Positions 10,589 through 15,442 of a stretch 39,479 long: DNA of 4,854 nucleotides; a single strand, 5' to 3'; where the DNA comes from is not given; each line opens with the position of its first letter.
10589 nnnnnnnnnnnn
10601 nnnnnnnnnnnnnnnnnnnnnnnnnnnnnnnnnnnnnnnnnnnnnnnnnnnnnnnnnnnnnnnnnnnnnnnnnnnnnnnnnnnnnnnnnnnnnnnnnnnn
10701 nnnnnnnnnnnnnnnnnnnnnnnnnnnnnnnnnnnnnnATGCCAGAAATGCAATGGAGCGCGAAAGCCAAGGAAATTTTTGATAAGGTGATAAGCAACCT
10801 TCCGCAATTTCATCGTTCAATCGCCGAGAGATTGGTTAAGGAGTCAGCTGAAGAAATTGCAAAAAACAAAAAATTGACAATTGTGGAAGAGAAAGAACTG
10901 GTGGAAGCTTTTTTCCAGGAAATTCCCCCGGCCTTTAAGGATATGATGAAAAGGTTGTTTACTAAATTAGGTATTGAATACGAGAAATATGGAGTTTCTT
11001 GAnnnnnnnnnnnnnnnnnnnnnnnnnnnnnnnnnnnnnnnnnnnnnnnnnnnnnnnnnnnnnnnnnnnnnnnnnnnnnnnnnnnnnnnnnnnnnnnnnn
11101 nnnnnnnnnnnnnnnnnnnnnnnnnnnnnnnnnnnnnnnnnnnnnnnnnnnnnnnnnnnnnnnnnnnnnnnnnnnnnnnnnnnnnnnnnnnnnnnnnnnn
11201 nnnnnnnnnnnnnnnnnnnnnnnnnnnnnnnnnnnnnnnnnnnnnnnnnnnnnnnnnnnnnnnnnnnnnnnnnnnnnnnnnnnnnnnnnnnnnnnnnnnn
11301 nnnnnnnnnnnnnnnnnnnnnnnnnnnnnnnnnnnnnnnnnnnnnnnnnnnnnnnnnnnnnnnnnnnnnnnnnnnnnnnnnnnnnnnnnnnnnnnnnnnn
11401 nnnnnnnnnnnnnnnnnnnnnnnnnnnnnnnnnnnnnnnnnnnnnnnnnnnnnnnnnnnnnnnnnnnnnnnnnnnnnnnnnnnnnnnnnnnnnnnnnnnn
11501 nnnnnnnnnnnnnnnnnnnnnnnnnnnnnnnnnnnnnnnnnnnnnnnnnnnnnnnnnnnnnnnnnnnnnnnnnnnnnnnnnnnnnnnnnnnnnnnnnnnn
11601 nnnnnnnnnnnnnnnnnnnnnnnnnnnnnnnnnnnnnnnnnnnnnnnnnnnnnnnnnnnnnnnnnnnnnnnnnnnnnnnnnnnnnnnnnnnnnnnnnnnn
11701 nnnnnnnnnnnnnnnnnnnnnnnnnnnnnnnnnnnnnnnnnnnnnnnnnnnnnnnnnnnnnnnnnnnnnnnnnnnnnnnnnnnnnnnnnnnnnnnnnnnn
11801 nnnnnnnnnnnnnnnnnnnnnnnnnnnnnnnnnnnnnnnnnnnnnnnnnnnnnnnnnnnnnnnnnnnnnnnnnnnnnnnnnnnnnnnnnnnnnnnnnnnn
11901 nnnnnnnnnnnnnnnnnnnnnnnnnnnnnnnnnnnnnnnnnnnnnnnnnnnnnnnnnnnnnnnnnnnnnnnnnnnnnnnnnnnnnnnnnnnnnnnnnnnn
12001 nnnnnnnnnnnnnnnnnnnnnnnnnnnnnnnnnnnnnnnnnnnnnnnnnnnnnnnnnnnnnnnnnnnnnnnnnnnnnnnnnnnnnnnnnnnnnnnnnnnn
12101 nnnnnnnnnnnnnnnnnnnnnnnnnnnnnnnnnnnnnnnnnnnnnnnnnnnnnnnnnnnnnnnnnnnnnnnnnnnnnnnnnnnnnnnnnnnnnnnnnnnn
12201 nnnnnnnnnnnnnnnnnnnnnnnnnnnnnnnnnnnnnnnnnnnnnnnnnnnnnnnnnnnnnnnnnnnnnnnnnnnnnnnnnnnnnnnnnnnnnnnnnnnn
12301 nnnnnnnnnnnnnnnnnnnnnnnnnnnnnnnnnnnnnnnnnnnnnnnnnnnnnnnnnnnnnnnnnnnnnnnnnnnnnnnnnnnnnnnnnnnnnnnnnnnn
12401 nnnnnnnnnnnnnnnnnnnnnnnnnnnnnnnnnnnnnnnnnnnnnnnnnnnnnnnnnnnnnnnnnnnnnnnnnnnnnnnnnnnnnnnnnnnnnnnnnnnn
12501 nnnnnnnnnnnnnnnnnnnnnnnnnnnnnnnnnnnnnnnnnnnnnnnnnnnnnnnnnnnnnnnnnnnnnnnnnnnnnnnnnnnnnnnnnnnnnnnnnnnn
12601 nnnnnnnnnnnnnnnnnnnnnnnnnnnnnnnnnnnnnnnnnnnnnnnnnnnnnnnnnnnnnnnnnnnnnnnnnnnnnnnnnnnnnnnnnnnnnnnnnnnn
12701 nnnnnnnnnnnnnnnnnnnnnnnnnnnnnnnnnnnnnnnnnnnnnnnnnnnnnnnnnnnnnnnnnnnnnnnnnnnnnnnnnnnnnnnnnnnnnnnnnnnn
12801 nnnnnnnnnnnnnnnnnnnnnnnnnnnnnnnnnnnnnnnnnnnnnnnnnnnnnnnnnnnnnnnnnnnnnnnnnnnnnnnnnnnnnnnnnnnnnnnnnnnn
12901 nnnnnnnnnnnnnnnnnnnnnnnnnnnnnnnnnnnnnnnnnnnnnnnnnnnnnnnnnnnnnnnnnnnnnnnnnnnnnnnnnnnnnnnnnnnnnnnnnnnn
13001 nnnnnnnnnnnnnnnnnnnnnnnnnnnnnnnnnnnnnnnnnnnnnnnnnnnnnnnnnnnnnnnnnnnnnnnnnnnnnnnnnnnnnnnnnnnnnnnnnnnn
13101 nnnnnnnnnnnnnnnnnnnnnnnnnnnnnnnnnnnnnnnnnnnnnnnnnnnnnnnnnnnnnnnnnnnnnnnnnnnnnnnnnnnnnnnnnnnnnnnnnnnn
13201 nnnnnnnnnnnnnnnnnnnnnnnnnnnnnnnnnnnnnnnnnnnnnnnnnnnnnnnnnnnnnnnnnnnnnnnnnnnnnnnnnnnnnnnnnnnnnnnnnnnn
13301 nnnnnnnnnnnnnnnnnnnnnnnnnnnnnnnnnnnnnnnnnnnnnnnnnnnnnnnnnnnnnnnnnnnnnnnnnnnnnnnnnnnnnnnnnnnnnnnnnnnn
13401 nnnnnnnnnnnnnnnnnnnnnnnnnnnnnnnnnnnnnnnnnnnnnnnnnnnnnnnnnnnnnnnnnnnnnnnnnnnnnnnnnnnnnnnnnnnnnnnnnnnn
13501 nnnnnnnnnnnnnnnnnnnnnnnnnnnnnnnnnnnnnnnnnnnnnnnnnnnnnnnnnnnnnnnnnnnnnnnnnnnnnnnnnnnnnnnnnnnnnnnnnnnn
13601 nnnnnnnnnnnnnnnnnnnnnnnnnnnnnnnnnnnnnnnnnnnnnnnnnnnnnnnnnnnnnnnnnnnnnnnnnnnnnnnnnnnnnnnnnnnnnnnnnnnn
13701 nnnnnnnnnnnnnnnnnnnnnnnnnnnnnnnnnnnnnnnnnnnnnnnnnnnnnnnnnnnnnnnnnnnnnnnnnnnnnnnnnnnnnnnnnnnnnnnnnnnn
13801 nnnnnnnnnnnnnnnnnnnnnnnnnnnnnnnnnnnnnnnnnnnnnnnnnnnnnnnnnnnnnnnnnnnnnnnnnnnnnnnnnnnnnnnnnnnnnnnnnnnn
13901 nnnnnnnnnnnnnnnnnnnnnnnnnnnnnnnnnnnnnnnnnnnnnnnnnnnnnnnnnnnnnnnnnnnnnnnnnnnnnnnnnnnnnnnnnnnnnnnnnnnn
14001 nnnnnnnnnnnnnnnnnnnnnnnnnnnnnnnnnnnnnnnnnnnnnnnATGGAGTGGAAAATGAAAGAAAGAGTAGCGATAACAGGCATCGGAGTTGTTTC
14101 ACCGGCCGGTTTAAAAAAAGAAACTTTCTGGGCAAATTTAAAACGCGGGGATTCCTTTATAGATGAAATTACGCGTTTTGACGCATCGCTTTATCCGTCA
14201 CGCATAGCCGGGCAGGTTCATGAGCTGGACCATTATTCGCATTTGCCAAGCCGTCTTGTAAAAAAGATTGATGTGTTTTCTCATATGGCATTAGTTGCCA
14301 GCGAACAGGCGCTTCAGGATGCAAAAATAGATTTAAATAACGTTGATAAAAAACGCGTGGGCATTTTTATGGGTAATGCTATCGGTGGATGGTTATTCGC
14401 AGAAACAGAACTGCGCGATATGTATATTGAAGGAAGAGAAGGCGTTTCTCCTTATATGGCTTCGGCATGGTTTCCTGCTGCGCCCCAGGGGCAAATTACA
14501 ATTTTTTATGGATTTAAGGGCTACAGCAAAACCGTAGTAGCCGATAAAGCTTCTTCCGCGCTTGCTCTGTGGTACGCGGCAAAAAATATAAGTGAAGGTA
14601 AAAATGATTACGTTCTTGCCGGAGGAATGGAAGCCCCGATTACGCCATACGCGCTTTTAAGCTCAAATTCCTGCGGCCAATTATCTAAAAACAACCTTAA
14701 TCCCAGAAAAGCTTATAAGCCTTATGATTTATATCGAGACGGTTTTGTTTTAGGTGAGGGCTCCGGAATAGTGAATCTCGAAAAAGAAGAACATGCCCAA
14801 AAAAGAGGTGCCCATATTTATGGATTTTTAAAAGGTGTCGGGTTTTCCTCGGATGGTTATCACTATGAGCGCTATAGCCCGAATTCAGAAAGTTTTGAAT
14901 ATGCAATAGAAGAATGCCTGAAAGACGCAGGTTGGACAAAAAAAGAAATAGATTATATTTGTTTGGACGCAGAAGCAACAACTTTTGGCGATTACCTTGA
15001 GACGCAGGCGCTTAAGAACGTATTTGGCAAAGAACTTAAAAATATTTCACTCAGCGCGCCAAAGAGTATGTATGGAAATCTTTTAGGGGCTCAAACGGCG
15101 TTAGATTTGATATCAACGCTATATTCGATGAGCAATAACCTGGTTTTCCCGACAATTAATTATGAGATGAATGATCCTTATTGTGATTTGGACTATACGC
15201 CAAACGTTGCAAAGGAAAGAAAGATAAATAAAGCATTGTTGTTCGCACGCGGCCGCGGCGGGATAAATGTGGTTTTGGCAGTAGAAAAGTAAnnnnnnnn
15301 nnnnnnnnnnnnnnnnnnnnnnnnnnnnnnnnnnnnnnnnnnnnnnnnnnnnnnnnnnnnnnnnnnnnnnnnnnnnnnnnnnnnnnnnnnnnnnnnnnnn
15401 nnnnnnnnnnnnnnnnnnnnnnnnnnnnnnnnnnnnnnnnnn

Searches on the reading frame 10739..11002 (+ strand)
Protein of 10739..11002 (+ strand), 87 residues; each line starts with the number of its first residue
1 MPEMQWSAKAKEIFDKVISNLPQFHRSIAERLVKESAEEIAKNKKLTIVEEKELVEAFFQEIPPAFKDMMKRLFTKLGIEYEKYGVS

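Call 16: search_protein_families(library=pfam, proteins=[window:10739-11002:+])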
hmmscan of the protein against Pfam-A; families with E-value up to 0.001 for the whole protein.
window:10739-11002:+ (87 aa): 2 families
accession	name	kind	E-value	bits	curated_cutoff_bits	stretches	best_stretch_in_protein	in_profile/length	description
PF11084.13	DUF2621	-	4e-06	27.3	27.7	1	5-84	56-135/139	Protein of unknown function (DUF2621)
PF02520.22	ANIS5_cation-bd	-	2.8e-05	24.6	29.3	1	8-69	49-101/109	SXP/RAL-2 family protein Ani s 5-like, metal-binding domain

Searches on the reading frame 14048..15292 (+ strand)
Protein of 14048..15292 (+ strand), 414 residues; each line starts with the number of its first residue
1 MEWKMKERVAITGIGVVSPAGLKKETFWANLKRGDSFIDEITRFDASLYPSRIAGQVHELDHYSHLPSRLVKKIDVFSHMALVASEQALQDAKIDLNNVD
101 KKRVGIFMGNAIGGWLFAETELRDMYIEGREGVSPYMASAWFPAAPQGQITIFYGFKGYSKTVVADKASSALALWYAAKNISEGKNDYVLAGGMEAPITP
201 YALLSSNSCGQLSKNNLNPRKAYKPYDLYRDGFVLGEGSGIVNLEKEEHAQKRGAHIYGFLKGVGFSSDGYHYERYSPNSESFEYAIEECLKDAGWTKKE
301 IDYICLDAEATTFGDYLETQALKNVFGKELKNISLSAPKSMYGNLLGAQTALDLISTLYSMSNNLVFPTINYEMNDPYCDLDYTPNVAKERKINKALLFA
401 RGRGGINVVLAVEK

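Call 16: search_protein_families(library=pfam, proteins=[window:14048-15292:+])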
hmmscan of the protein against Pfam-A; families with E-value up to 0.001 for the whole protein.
window:14048-15292:+ (414 aa): 2 families
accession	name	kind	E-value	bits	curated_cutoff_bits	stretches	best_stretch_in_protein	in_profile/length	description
PF00109.32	ketoacyl-synt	-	3.1e-47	161.8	20.8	1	7-250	2-252/252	Beta-ketoacyl synthase, N-terminal domain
PF02801.28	Ketoacyl-synt_C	-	2.1e-24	86.3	20.8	1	258-373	1-119/119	Beta-ketoacyl synthase, C-terminal domain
